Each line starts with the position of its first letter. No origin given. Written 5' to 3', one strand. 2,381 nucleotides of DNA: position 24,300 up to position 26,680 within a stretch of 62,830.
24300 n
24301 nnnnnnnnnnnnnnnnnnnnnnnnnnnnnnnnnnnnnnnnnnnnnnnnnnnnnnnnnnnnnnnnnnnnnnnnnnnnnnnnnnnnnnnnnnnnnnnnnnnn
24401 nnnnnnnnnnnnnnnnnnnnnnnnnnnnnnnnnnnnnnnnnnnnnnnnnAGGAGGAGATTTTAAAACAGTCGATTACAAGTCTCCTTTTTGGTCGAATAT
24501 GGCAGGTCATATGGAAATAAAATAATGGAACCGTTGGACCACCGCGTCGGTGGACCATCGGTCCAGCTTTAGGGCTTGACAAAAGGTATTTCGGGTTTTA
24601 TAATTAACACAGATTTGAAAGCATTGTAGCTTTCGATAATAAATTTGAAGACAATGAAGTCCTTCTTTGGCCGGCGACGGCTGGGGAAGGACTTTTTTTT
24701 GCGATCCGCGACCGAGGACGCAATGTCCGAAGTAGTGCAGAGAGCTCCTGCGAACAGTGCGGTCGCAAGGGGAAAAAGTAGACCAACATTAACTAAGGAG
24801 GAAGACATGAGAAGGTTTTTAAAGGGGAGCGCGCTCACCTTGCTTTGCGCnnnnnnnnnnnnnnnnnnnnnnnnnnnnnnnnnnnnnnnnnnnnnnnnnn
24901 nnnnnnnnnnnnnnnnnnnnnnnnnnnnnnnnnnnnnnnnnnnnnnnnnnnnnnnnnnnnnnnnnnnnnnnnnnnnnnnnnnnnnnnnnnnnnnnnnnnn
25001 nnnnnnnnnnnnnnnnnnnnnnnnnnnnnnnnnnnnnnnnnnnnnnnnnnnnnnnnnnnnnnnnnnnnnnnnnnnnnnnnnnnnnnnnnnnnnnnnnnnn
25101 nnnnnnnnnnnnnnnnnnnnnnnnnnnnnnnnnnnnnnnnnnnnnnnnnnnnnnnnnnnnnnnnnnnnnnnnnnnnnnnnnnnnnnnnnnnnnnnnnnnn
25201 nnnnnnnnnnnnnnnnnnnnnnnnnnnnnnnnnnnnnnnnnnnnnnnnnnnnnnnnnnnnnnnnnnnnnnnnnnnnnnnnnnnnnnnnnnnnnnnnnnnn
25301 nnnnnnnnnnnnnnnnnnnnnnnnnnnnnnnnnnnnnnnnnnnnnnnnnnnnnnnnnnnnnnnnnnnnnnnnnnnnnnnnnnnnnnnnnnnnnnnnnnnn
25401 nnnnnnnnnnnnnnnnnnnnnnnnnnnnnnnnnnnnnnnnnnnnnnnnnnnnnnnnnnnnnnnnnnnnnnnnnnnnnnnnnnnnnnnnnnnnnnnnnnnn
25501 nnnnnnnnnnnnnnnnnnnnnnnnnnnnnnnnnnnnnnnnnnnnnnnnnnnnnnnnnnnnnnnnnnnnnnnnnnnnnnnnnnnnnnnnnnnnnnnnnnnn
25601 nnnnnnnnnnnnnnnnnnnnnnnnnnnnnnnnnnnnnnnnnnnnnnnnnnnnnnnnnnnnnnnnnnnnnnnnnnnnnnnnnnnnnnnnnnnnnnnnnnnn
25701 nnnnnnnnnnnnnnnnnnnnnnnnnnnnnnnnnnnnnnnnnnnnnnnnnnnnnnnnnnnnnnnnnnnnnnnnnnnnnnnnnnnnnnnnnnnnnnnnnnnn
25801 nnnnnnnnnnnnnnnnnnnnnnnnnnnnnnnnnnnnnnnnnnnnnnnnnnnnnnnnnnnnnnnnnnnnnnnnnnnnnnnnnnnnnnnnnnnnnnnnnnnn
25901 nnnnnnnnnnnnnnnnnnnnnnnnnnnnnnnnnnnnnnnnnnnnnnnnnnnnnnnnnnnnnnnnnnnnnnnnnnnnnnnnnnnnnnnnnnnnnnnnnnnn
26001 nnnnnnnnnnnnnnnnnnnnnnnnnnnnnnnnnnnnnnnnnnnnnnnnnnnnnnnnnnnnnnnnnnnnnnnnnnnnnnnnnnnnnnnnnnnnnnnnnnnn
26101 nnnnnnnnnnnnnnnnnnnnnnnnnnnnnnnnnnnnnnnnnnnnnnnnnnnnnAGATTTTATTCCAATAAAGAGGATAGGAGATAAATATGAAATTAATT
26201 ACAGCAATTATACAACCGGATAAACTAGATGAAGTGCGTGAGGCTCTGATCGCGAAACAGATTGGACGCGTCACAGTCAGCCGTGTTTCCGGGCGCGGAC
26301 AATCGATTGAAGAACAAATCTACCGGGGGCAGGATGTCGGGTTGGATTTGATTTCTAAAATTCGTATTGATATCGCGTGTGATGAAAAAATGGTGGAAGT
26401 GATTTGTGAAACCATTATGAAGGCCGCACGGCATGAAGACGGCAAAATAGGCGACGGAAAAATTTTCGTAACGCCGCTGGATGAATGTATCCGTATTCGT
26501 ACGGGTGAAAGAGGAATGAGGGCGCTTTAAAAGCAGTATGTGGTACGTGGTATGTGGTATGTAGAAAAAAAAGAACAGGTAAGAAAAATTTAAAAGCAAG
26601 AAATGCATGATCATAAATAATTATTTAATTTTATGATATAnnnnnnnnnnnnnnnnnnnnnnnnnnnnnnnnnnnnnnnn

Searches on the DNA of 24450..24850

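Call 66: search_rna_families(source=window, start=24450, end=24850, threshold=evalue, max_evalue=10)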
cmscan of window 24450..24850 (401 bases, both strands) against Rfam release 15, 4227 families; matches with E-value up to 10: 6.
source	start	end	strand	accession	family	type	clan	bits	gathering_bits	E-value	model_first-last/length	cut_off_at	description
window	24575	24700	+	RF01859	Phe_leader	Cis-reg; leader;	-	21.5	55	0.28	1-125/125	no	Phenylalanine leader peptide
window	24457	24559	+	RF00199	SL2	Gene;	CL00020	19.3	41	1.7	1-110/110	no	SL2 RNA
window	24655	24702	+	RF00489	ctRNA_p42d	Gene; antisense;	-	18.4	50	0.23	1-46/46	no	ctRNA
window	24601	24679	+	RF02282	TtnuCD5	Gene; snRNA; snoRNA; CD-box;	-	16.8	70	9.9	1-77/77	no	Tetrahymena snoRNA TtnuCD5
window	24592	24700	+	RF00515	PyrR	Cis-reg;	-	16.6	54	8.2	1-115/115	no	PyrR binding site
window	24528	24617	-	RF01416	NrrF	Gene; antisense;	-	15.9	60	0.86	1-160/160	no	NrrF RNA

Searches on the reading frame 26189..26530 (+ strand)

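Call 24: search_protein_families(library=pfam, proteins=[window:26189-26530:+])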
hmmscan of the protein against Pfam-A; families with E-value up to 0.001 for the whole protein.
window:26189-26530:+ (113 aa): 1 family
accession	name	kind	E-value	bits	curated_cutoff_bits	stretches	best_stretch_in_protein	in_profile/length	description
PF00543.27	P-II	-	1.4e-24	86.8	25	1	1-107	1-102/102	Nitrogen regulatory protein P-II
